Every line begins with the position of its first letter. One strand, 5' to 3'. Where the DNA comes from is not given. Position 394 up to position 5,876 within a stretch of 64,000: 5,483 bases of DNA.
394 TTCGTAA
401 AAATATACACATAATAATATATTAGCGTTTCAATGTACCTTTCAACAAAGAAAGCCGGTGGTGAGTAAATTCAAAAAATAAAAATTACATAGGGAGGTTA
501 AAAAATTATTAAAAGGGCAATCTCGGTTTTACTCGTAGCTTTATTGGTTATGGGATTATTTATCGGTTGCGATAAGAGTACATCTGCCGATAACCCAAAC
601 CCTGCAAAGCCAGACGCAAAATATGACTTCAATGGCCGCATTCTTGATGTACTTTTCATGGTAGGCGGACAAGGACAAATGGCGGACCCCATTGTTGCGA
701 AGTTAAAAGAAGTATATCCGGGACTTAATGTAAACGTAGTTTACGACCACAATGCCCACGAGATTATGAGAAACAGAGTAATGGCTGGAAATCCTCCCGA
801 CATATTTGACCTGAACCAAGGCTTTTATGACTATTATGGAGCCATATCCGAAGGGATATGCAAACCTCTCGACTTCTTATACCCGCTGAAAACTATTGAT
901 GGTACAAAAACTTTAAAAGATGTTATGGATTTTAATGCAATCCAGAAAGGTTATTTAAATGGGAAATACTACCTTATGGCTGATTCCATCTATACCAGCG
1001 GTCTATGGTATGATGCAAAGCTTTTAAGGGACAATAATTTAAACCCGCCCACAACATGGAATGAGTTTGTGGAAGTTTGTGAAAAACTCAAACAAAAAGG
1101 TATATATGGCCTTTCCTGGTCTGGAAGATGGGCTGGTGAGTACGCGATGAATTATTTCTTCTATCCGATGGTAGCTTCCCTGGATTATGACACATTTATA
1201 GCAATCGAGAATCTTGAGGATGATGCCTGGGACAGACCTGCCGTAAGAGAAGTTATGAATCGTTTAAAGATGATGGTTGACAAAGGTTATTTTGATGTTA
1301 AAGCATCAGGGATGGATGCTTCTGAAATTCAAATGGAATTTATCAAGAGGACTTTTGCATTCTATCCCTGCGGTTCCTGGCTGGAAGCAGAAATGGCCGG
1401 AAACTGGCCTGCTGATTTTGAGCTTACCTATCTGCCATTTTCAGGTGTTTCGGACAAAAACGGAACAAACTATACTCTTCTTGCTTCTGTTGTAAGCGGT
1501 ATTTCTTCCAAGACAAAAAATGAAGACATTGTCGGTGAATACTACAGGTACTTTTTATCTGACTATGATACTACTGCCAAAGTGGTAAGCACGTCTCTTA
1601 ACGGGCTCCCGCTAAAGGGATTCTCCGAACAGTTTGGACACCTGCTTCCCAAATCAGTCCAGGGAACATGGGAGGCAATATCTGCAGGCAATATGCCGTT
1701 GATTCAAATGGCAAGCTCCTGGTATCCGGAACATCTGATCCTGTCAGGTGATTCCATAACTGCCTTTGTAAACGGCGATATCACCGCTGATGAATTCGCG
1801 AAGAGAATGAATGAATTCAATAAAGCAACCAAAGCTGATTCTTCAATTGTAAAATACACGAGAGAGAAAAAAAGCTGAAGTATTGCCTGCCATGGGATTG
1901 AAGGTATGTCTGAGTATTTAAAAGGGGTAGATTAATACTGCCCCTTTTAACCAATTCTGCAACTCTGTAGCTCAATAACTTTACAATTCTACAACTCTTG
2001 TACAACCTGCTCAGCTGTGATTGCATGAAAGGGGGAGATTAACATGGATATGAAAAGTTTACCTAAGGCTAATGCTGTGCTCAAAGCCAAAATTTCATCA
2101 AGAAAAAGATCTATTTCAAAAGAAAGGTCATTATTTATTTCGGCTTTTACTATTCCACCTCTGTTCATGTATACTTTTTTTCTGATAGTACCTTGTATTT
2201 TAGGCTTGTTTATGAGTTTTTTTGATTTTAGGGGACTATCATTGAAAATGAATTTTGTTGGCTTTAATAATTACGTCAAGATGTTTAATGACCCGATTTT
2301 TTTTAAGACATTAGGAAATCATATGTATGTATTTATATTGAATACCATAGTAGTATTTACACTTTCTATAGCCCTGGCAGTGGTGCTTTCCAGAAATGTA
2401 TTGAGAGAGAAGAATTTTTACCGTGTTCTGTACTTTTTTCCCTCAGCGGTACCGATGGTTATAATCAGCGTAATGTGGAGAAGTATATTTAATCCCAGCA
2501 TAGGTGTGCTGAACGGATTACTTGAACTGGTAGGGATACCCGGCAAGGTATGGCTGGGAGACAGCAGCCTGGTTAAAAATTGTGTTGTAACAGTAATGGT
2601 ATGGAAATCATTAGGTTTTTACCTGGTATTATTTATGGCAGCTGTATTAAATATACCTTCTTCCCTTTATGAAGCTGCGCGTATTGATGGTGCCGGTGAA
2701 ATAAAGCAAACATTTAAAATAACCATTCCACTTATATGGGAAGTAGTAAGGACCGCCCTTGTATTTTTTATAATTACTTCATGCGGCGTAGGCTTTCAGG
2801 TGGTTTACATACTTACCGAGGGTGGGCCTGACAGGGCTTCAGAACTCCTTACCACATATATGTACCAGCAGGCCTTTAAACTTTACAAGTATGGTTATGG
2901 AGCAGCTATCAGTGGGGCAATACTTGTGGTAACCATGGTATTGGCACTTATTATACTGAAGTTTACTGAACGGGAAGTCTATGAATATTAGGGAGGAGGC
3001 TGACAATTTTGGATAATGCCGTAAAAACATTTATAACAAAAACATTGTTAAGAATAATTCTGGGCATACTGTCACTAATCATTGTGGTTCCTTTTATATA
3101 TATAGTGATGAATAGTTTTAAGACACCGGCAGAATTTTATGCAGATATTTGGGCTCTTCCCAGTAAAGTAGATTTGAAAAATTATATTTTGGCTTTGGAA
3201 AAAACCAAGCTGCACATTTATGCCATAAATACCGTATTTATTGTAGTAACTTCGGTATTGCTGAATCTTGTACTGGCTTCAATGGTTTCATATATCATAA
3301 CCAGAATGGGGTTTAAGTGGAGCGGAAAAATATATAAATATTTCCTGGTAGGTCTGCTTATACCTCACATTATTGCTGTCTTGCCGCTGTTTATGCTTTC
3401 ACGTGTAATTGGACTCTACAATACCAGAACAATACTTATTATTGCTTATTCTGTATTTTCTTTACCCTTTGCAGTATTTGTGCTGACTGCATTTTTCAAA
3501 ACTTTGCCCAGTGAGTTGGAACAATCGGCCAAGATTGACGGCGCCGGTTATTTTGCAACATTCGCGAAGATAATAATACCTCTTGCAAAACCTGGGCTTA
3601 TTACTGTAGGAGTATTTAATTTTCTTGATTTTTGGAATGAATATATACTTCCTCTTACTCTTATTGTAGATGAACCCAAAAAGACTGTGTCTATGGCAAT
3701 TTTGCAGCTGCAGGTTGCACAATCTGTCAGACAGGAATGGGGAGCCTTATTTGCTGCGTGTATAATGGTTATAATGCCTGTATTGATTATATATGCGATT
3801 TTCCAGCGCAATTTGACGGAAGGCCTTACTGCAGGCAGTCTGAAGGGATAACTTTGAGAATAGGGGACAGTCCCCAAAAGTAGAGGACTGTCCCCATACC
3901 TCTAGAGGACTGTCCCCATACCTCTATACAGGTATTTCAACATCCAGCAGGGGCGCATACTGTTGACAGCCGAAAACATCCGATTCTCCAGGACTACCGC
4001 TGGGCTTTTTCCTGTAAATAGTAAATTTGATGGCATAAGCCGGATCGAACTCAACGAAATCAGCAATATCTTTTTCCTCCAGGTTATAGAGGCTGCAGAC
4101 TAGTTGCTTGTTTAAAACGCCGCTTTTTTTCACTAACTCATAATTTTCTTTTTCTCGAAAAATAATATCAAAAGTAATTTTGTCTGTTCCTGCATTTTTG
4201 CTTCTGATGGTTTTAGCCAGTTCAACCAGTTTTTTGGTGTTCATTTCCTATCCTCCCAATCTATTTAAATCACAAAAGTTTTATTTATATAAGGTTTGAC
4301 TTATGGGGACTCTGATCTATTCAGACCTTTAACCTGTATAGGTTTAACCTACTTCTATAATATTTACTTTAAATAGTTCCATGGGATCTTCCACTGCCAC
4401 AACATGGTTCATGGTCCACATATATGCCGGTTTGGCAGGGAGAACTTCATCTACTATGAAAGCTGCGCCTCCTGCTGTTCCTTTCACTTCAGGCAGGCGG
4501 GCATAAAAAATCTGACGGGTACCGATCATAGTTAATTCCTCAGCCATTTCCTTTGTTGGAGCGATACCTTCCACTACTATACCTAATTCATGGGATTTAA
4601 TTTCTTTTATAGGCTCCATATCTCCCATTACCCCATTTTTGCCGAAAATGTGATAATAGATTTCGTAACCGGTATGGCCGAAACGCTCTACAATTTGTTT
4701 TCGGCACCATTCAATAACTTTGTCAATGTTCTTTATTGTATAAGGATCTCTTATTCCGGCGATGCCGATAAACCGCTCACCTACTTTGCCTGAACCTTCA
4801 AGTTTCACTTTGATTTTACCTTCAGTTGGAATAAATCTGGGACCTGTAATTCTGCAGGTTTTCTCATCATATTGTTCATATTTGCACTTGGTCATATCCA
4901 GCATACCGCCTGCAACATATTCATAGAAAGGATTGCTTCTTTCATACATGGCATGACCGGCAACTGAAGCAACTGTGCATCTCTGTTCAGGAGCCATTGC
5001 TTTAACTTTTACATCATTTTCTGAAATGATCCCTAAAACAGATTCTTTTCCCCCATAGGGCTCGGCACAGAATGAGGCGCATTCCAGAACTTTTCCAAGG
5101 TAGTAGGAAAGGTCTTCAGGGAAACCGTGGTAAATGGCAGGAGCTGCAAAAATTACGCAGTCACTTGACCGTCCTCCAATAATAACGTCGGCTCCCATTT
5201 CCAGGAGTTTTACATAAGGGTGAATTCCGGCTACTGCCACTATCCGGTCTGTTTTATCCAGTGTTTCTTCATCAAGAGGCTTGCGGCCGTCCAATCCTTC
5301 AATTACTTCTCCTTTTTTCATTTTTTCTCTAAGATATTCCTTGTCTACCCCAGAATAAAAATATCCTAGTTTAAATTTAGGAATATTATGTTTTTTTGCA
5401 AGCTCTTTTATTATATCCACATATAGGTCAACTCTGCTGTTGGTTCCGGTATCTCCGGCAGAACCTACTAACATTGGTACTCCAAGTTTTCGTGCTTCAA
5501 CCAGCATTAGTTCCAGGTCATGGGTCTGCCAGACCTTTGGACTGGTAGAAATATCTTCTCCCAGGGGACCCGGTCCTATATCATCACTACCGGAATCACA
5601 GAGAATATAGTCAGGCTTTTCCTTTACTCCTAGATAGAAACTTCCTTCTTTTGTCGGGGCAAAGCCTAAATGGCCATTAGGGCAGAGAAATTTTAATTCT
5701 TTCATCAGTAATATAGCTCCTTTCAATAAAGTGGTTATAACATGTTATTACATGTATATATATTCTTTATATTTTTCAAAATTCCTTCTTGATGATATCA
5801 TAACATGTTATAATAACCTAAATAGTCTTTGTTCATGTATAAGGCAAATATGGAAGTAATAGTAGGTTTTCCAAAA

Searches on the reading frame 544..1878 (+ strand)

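Call 65: search_protein_families(library=pfam, proteins=[window:544-1878:+], max_evalue=0.00001)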
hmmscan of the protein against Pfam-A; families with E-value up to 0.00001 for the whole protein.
window:544-1878:+ (444 aa): 2 families
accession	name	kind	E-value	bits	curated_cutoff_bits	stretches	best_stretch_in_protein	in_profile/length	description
PF01547.30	SBP_bac_1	-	3.1e-18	67.3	26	1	49-340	13-303/307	Bacterial extracellular solute-binding protein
PF13416.11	SBP_bac_8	-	2.5e-16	60.8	27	1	51-345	3-250/279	Bacterial extracellular solute-binding protein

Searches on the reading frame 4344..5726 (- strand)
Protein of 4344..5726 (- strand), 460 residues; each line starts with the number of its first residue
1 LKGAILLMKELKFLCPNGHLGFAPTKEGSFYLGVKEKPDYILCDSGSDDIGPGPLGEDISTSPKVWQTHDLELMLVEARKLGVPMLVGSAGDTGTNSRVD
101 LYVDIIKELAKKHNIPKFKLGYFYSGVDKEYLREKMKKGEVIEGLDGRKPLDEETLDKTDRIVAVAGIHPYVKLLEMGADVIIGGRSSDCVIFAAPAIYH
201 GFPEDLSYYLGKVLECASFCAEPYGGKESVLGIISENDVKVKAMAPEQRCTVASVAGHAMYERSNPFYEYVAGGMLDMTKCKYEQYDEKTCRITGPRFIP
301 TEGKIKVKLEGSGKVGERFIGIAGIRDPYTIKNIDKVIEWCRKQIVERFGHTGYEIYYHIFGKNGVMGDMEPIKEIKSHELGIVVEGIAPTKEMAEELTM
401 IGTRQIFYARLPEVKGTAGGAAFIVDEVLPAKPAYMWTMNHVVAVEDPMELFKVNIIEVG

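Call 65: search_protein_families(library=pfam, proteins=[window:4344-5726:-], max_evalue=0.00001)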
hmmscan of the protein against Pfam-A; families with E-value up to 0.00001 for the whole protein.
window:4344-5726:- (460 aa): 1 family
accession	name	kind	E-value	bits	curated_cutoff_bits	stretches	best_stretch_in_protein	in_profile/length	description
PF07287.17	AtuA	-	5.7e-20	71.9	22.8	1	70-419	61-408/437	Acyclic terpene utilisation family protein AtuA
